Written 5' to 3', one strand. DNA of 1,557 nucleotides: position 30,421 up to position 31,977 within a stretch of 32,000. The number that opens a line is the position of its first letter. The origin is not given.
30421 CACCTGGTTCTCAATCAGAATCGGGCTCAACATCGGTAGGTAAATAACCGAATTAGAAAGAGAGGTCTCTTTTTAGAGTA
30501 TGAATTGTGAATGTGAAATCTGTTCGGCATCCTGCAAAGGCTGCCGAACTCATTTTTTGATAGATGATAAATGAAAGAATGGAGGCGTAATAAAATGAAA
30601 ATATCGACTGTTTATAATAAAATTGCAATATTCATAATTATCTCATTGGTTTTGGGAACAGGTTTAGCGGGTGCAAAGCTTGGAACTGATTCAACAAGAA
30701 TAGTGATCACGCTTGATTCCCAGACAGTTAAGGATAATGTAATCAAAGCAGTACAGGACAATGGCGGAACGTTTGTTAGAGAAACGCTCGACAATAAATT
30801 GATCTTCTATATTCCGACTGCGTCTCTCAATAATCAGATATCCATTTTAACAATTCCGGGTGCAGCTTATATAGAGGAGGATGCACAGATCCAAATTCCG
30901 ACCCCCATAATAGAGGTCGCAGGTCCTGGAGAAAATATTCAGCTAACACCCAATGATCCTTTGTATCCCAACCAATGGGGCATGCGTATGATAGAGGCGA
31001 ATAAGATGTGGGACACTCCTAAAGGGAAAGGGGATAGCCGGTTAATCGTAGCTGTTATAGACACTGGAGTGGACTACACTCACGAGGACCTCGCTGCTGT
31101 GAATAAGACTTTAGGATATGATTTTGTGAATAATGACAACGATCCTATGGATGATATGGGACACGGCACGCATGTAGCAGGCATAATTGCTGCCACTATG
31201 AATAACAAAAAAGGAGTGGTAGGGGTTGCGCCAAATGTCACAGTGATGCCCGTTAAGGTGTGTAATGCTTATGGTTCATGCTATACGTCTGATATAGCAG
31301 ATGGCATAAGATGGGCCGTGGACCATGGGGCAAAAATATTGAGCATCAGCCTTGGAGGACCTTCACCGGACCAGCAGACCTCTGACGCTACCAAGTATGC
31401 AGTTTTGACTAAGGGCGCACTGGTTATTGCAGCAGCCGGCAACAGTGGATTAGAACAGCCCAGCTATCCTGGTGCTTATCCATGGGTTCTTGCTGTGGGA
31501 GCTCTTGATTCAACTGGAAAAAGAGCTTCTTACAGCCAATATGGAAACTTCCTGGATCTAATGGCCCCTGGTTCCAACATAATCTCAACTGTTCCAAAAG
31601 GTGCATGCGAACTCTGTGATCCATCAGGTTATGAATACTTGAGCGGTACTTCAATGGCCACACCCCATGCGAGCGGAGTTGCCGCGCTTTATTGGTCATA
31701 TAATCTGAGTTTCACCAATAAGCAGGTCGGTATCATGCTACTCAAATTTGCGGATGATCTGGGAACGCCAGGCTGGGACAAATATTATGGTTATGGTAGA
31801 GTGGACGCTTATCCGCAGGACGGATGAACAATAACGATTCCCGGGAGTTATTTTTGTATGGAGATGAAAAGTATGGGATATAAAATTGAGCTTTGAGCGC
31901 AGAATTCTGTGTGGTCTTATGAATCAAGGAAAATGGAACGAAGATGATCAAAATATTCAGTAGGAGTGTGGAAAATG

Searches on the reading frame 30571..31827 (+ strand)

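Call 68: search_protein_families(library=pfam, proteins=[window:30571-31827:+], max_evalue=0.01)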
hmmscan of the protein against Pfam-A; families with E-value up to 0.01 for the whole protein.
window:30571-31827:+ (418 aa): 1 family
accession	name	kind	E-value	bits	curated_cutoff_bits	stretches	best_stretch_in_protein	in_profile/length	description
PF00082.27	Peptidase_S8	-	7.9e-64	216.2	21.8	1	157-409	3-288/288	Subtilase family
